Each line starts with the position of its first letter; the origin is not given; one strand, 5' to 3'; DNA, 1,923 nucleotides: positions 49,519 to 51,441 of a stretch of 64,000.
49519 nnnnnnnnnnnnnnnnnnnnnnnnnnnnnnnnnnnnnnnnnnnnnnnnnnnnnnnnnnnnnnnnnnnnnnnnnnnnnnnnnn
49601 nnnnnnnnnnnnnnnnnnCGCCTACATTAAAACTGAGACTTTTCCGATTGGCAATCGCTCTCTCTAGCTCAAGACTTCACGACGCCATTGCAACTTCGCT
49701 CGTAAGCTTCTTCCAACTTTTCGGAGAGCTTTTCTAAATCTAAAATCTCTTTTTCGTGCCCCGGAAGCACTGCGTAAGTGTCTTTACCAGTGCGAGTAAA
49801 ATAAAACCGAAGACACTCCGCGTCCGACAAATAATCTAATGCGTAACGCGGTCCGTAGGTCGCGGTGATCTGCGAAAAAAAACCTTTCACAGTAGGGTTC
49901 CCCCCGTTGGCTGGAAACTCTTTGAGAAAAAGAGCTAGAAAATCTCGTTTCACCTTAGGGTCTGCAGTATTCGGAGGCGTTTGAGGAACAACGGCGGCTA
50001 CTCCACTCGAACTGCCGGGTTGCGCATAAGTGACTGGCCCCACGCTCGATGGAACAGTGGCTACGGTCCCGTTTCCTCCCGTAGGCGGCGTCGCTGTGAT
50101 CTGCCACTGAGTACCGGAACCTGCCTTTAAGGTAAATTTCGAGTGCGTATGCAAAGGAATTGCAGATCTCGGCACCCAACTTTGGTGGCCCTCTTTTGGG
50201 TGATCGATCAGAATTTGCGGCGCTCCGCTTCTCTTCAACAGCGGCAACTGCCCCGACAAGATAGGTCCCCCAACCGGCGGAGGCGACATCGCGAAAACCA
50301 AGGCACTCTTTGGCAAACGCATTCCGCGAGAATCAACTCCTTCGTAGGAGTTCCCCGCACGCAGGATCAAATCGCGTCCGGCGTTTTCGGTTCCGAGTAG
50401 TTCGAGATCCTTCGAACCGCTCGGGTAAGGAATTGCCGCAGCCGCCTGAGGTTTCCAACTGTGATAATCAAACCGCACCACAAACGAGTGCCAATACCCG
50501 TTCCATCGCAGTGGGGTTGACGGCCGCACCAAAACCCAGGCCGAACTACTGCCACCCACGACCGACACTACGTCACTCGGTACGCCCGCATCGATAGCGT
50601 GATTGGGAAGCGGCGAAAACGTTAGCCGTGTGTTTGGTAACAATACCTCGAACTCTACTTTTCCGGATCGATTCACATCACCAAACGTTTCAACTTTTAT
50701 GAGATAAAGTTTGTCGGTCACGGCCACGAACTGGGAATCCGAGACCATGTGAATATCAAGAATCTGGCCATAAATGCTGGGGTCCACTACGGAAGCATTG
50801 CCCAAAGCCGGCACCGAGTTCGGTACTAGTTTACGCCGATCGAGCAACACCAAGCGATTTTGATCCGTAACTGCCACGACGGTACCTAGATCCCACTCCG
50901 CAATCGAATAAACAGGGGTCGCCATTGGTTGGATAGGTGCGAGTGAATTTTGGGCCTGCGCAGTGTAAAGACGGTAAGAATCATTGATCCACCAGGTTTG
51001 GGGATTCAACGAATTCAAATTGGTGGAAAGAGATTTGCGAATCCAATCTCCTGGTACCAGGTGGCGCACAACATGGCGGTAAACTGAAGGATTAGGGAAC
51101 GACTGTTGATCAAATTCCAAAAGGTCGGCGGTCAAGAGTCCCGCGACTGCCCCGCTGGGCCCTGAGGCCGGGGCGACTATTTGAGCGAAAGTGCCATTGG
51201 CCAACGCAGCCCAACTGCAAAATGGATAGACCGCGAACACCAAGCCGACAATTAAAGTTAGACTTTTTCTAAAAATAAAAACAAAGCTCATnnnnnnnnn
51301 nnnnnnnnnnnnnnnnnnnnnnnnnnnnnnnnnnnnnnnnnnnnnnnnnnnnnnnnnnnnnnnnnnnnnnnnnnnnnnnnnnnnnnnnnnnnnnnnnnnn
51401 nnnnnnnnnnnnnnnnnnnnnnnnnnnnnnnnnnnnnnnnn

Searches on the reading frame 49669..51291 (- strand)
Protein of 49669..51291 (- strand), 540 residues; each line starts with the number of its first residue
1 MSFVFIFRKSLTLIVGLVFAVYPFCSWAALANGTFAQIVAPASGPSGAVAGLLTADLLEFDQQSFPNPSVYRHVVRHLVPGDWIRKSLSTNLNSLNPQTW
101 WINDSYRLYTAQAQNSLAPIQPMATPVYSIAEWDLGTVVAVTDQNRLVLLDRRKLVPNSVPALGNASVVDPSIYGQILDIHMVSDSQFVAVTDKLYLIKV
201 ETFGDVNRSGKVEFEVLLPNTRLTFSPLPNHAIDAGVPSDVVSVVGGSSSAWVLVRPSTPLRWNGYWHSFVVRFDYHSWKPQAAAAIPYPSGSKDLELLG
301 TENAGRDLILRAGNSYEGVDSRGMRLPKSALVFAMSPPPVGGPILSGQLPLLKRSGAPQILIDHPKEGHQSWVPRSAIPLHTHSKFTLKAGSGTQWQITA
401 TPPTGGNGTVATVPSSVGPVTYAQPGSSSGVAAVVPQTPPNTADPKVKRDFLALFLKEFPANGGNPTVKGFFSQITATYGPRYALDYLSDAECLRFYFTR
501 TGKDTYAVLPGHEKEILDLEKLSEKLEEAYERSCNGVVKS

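Call 3: search_protein_families(library=pfam, proteins=[window:49669-51291:-], max_evalue=0.01)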
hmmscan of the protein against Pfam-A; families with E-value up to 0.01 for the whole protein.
window:49669-51291:- (540 aa): 0 families

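Call 4: search_protein_families(library=ncbifam, proteins=[window:49669-51291:-], max_evalue=0.01)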
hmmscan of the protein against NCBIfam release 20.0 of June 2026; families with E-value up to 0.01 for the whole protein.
window:49669-51291:- (540 aa): 0 families

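Call 48: search_protein_representatives(protein=window:49669-51291:-)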
Query: 540 residues. Proteins with E-value up to 0.001 (for the whole library): 1; up to 1e-10: 1; up to 1e-30: 1. The best 1 are listed.
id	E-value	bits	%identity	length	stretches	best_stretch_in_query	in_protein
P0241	0.0e+00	1234.9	100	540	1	1-540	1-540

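Call 56: predict_structure(protein=window:49669-51291:-)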
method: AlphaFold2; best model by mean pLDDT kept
length: 540 residues; sequences in the alignment: 1
mean_pLDDT: 41.5   pTM: 0.26
mean pLDDT of the five models: 41.5, 30.5, 29.4, 28.6, 27.2
residues with pLDDT >= 90: 0; 70-90: 3; 50-70: 122; < 50: 415
segments of 3 or more residues with pLDDT < 50: 25-100, 102-124, 126-137, 151-168, 170-188, 190-196, 200-252, 255-439, 458-465, 503-505, 536-540
pLDDT, mean of each block of 10 residues (from residue 1): 53 63 46 36 31 31 37 35 28 37 45 38 46 47 53 41 43 46 44 48 36 35 35 36 39 44 29 25 23 29 29 31 30 29 29 31 35 37 36 41 40 39 35 44 55 53 50 58 64 56 56 63 68 51
secondary structure, 60 per line:
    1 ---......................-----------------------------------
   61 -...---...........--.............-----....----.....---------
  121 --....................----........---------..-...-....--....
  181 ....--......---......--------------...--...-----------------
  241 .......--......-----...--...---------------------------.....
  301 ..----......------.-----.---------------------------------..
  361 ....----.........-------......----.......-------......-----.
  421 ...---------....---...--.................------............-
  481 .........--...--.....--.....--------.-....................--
elements in order: H4-25 H68-78 H81-93 E99-102 E107-111 E123-133 E137-142 E147-151 E167-169 H171-174 E177-184 E187-192 E196-201 E216-218 E221-223 E241-247 E250-255 E261-263 E266-268 E296-302 E307-312 E359-364 E369-374 E385-390 E395-401 E409-414 E420-423 E433-436 H445-461 H468-479 H481-489 E497-501 E504-508 H519-538
